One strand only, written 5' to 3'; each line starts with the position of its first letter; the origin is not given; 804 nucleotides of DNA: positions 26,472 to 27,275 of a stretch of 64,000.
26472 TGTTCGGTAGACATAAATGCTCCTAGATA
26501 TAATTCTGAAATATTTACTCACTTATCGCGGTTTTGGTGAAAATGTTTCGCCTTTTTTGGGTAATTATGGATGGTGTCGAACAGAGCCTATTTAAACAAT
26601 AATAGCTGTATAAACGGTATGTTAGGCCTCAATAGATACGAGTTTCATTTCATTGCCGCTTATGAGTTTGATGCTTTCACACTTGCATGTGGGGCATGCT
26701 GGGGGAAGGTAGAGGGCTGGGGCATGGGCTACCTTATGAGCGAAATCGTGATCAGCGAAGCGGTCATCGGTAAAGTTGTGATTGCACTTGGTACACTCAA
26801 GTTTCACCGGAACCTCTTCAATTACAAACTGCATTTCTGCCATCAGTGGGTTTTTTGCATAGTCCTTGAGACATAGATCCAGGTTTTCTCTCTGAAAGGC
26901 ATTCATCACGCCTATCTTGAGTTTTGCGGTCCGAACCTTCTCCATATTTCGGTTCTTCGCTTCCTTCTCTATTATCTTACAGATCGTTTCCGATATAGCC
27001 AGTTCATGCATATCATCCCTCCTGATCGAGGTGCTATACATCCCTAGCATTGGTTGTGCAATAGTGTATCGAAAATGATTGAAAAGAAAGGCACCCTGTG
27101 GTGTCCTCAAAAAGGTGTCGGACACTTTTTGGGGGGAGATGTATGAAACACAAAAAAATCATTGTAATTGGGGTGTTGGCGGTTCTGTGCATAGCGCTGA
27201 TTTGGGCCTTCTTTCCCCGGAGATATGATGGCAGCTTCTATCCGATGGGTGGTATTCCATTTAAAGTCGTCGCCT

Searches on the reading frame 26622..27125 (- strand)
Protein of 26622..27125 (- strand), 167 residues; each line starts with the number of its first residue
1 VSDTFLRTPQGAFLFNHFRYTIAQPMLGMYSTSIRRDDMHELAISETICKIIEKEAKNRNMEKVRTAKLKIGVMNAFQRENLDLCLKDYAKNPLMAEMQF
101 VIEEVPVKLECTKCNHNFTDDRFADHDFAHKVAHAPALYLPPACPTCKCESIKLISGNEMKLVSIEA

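Call 4: search_protein_families(library=pfam, proteins=[window:26622-27125:-], max_evalue=1)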
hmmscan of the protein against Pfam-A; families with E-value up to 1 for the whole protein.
window:26622-27125:- (167 aa): 1 family
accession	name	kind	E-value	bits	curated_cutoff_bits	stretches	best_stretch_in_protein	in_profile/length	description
PF01155.25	HypA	-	2.6e-24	85.9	28.9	1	39-166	1-111/112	Hydrogenase/urease nickel incorporation, metallochaperone, hypA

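Call 5: search_protein_families(library=ncbifam, proteins=[window:26622-27125:-], max_evalue=1)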
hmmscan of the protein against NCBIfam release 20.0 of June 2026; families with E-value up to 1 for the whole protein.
window:26622-27125:- (167 aa): 7 families
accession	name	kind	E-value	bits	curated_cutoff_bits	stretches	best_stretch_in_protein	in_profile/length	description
TIGR00100.1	hypA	equivalog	5.2e-19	68.4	88.1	1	39-166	1-112/116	hydrogenase maturation nickel metallochaperone HypA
NF001976.0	PRK00762.1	equivalog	6.3e-16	58.3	146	1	39-166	1-117/124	hydrogenase maturation nickel metallochaperone HypA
NF003008.0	PRK03824.1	equivalog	3.8e-13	49.5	125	1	39-166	1-132/135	hydrogenase nickel incorporation protein HypA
NF001839.0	PRK00564.1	equivalog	1.6e-10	41.2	112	1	39-166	1-113/117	hydrogenase/urease nickel incorporation protein HypA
NF002979.0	PRK03681.1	subfamily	1.9e-07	31.3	121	1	39-119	1-81/116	hydrogenase/urease nickel incorporation protein HypA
NF009046.0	PRK12380.1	subfamily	2.4e-07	31.1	113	1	39-166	1-111/113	hydrogenase/urease nickel incorporation protein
NF047912.1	ECs_2282_CxxC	subfamily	0.032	14.1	37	0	107-123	26-42/60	ECs_2282 family putative zinc-binding protein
